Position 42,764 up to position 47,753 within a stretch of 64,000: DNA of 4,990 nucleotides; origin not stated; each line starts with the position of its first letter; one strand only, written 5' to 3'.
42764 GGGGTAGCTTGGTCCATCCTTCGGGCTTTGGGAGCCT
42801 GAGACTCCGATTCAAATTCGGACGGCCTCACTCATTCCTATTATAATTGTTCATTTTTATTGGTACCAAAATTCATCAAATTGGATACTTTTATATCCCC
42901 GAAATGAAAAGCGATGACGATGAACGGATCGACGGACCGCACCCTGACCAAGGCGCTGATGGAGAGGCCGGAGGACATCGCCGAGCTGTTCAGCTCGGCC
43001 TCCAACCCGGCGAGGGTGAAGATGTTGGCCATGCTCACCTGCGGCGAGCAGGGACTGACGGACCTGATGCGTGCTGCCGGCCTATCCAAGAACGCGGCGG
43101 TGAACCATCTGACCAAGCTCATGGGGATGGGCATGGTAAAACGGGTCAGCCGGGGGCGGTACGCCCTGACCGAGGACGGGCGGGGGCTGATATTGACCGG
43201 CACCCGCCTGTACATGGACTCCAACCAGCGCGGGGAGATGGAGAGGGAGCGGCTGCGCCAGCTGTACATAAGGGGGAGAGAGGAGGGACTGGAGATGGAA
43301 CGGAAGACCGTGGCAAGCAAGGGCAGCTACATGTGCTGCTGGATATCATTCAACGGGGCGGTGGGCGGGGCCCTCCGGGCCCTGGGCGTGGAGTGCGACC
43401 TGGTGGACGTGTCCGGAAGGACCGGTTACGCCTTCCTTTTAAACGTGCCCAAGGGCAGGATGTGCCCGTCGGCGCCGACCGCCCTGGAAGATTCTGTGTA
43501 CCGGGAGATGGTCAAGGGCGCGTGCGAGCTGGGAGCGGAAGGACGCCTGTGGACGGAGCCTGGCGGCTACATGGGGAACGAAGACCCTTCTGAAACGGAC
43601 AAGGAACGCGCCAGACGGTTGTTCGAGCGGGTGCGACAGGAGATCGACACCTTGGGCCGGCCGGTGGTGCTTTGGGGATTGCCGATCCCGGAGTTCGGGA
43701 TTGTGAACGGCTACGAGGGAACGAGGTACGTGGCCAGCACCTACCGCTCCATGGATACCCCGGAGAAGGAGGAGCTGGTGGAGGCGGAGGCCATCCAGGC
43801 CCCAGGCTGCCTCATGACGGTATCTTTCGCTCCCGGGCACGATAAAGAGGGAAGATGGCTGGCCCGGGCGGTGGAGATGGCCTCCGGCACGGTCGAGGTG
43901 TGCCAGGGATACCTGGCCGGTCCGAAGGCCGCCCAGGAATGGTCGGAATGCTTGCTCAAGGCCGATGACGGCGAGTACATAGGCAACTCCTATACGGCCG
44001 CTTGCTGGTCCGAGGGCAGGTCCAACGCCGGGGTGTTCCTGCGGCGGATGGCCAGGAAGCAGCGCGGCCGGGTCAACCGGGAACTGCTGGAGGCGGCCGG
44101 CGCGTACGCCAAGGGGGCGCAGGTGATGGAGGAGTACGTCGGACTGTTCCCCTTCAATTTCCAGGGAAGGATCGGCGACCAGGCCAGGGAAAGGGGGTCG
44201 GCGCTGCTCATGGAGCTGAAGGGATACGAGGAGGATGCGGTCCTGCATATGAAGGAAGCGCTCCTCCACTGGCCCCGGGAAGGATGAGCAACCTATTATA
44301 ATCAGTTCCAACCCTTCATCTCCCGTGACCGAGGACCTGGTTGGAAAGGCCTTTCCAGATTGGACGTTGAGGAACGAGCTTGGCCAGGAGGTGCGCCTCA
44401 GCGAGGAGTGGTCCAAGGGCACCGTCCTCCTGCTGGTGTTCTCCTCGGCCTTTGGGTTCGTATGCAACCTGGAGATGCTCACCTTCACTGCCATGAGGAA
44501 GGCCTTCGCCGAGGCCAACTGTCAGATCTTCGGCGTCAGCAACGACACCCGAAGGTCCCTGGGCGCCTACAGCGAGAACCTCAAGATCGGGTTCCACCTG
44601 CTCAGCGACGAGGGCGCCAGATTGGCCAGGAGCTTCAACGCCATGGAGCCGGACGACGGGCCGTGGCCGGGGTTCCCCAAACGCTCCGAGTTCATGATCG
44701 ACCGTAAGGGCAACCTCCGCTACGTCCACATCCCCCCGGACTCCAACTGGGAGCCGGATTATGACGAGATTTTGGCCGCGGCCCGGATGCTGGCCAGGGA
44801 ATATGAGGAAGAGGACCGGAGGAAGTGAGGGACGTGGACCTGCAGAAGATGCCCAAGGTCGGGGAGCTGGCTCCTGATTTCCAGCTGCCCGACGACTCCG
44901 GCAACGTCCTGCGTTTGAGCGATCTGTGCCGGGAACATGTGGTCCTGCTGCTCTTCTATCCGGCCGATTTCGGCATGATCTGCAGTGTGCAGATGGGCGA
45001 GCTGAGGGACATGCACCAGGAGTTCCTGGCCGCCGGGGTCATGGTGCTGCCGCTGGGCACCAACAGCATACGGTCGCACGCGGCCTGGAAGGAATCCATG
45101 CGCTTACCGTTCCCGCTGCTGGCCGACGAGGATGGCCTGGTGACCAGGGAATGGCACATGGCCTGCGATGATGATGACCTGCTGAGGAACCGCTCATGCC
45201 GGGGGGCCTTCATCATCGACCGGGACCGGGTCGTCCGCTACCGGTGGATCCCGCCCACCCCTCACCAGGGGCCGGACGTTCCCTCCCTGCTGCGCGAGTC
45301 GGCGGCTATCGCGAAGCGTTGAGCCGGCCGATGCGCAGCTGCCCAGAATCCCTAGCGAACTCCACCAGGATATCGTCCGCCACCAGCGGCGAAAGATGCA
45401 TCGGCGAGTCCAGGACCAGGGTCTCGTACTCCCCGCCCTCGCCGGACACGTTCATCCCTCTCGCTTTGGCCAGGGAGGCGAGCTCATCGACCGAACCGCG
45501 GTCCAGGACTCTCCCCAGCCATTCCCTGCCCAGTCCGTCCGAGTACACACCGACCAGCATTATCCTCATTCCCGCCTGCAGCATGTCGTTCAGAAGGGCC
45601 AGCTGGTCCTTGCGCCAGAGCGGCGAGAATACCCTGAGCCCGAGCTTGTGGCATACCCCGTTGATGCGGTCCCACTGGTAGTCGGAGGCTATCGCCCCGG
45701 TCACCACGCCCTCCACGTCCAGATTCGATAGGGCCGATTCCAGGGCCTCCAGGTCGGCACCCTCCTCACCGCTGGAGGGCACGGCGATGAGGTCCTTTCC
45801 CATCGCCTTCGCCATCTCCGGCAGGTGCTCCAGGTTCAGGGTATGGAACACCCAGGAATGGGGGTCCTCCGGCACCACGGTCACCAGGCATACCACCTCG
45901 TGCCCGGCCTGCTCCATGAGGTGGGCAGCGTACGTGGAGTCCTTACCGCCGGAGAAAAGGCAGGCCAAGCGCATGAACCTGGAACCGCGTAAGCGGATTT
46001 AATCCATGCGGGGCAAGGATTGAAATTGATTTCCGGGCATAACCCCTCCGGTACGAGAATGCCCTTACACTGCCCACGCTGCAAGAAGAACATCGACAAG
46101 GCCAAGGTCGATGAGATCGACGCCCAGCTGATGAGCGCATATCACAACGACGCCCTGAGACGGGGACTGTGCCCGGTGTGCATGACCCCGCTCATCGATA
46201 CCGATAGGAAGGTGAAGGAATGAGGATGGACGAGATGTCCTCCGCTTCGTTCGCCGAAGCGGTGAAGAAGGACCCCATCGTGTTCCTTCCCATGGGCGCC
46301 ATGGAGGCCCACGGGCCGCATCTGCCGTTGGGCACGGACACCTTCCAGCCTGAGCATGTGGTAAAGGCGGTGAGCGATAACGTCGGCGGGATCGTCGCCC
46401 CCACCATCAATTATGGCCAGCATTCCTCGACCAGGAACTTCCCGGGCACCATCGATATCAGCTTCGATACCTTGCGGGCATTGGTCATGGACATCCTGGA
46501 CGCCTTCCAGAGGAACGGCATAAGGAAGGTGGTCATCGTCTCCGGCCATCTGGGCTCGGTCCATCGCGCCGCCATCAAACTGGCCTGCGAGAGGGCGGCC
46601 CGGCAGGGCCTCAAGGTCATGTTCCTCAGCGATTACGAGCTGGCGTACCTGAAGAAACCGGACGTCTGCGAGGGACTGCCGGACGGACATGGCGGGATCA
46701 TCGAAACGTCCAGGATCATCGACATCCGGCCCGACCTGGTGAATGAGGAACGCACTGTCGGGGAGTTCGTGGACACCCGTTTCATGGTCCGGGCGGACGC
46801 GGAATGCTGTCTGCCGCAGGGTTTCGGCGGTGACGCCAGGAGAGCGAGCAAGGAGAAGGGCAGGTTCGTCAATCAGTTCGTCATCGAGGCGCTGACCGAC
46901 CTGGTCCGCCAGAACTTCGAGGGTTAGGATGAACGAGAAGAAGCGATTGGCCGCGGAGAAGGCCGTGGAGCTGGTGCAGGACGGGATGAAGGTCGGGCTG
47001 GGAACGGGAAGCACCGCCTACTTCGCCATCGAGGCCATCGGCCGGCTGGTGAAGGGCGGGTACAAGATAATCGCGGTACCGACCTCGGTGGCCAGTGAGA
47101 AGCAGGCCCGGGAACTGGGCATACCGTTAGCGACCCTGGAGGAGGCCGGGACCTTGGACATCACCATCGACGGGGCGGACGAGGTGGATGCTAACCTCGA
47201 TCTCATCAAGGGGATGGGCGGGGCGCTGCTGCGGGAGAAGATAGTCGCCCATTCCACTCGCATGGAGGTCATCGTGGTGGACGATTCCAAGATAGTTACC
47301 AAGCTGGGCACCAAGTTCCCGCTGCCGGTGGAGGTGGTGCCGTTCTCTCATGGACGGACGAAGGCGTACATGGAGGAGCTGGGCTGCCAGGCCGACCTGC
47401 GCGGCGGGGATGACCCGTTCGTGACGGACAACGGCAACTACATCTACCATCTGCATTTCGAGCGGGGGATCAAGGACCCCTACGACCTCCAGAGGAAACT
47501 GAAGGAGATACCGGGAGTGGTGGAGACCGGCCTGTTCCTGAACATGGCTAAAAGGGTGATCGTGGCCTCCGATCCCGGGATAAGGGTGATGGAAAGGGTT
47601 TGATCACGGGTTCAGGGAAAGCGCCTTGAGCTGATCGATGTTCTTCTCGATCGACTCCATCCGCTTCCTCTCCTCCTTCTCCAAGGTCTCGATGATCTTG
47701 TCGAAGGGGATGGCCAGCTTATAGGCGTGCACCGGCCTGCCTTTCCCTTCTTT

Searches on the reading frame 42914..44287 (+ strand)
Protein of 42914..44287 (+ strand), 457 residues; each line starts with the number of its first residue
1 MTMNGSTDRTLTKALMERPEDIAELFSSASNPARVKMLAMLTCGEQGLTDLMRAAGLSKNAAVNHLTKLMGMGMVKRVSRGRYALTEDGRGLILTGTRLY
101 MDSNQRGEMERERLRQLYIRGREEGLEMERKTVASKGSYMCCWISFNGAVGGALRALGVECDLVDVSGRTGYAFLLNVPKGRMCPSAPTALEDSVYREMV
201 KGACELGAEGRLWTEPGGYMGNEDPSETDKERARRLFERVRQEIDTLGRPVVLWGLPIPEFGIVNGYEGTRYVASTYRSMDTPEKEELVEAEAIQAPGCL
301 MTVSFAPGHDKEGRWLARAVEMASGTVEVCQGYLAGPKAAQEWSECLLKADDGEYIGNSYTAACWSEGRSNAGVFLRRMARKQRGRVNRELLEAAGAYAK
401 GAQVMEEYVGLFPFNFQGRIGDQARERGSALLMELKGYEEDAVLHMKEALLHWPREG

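Call 21: search_protein_families(library=pfam, proteins=[window:42914-44287:+], max_evalue=0.0001)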
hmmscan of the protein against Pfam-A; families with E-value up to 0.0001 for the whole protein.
window:42914-44287:+ (457 aa): 2 families
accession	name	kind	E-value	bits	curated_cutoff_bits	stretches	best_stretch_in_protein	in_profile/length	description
PF01022.26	HTH_5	-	2.6e-06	27.6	22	1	31-76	1-46/47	Bacterial regulatory protein, arsR family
PF14947.12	HTH_45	-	4.2e-05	23.9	25.5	1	36-93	10-66/77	Winged helix-turn-helix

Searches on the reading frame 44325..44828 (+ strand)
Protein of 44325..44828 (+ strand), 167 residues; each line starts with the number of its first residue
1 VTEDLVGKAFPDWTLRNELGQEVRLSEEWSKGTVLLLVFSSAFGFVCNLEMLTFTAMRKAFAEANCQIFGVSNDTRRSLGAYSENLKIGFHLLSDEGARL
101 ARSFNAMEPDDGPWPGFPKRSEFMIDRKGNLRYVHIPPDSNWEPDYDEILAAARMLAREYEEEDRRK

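Call 21: search_protein_families(library=pfam, proteins=[window:44325-44828:+], max_evalue=0.0001)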
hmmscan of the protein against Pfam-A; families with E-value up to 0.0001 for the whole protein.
window:44325-44828:+ (167 aa): 2 families
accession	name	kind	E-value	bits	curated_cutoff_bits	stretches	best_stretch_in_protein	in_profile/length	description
PF00578.27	AhpC-TSA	-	4.8e-26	91.6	26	1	6-134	1-124/124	AhpC/TSA family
PF08534.16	Redoxin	-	1.9e-15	57.4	26.6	1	6-150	2-148/148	Redoxin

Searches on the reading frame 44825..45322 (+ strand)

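Call 21: search_protein_families(library=pfam, proteins=[window:44825-45322:+], max_evalue=0.0001)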
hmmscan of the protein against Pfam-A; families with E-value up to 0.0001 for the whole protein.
window:44825-45322:+ (165 aa): 2 families
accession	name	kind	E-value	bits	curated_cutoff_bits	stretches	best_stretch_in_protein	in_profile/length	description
PF00578.27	AhpC-TSA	-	4.2e-30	104.7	26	1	12-139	1-123/124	AhpC/TSA family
PF08534.16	Redoxin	-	4.8e-17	62.6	26.6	1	11-153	1-142/148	Redoxin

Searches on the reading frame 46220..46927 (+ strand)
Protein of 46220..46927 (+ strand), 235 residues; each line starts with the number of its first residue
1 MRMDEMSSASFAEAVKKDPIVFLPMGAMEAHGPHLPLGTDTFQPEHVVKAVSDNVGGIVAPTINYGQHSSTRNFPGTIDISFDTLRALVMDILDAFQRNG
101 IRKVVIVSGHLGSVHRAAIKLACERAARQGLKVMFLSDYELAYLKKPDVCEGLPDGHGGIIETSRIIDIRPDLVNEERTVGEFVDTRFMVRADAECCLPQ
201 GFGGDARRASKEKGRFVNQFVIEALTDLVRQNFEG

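Call 21: search_protein_families(library=pfam, proteins=[window:46220-46927:+], max_evalue=0.0001)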
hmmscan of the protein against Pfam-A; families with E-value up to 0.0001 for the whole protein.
window:46220-46927:+ (235 aa): 1 family
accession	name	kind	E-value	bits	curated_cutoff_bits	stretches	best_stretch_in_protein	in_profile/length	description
PF02633.19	Creatininase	-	6e-56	190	31.3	1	5-229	2-238/238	Creatinine amidohydrolase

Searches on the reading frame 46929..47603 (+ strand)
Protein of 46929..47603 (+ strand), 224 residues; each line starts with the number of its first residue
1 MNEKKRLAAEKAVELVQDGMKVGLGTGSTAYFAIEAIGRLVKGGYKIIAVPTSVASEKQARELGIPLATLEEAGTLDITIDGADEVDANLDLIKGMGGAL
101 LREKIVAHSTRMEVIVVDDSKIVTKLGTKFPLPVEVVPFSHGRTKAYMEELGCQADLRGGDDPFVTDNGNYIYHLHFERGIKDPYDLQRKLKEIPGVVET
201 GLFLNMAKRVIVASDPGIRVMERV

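Call 21: search_protein_families(library=pfam, proteins=[window:46929-47603:+], max_evalue=0.0001)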
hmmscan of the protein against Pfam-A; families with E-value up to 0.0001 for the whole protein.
window:46929-47603:+ (224 aa): 2 families
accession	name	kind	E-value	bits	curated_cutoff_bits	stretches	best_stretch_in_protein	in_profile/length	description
PF06026.20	Rib_5-P_isom_A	-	3.1e-64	216.2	26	1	49-215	2-171/173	Ribose 5-phosphate isomerase A (phosphoriboisomerase A)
PF00455.28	DeoRC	-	3.5e-05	24.2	31.8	0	3-39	4-40/160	DeoR C terminal sensor domain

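Call 81: search_protein_families(library=ncbifam, proteins=[P0094], max_evalue=0.01)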
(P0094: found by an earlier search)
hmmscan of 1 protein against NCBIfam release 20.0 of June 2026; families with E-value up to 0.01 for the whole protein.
P0094 (1084 aa): 4 families
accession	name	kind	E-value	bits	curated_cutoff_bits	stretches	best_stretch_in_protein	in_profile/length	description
NF012181.0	MSCRAMM_SdrD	exception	4.6e-13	47.5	2500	2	413-496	782-861/1379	MSCRAMM family adhesin SdrD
NF033902.0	iso_D2_wall_anc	subfamily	7.2e-09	35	95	0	360-407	134-181/540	SpaH/EbpB family LPXTG-anchored major pilin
NF000535.3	MSCRAMM_SdrC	exception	6.8e-06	24.4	1700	1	425-648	498-726/963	MSCRAMM family adhesin SdrC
TIGR01451.2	B_ant_repeat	repeat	0.00021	21.3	24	1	871-900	8-37/53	DUF11 type repeat protein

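Call 96: find_encoding_contigs(protein=window:46929-47603:+, flank=10000, max_places=5)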
Protein window:46929-47603:+ (224 aa): 7 contigs read that carry it; 5 places shown.
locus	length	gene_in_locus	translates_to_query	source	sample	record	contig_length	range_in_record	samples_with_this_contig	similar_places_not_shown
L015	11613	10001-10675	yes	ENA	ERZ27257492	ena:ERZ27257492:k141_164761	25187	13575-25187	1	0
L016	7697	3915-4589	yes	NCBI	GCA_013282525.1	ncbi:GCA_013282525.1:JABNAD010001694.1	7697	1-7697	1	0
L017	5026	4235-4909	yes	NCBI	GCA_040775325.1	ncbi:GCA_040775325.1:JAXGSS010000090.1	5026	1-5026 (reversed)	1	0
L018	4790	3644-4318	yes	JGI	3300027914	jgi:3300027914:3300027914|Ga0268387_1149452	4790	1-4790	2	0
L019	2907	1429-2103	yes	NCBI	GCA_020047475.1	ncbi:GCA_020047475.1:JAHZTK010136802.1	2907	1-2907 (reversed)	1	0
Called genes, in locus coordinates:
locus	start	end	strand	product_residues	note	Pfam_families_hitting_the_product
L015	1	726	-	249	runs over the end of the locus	PF01987:AIM24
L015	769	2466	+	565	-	PF00270:DEAD (weak), PF06733:DEAD_2 (weak), PF13307:Helicase_C_2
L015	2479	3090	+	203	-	PF06293:Kdo (weak), PF01163:RIO1, PF01636:APH (faint)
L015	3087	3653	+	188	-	PF01725:Ham1p_like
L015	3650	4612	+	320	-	PF01073:3Beta_HSD, PF01370:Epimerase, PF02719:Polysacc_synt_2, PF04321:RmlD_sub_bind, PF07993:NAD_binding_4 (faint), PF16363:GDP_Man_Dehyd, PF13460:NAD_binding_10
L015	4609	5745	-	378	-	-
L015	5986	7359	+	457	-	PF01022:HTH_5 (weak)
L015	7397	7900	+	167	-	PF00578:AhpC-TSA, PF08534:Redoxin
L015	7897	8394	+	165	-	PF08534:Redoxin, PF00578:AhpC-TSA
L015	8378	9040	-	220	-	PF01902:Diphthami_syn_2_N, PF28410:Diphthami_syn_2_C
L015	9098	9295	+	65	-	-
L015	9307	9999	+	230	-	PF02633:Creatininase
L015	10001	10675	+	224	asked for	PF06026:Rib_5-P_isom_A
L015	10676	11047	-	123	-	-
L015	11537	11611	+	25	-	?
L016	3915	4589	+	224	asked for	PF06026:Rib_5-P_isom_A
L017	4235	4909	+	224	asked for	PF06026:Rib_5-P_isom_A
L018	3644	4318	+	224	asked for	PF06026:Rib_5-P_isom_A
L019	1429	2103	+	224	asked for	PF06026:Rib_5-P_isom_A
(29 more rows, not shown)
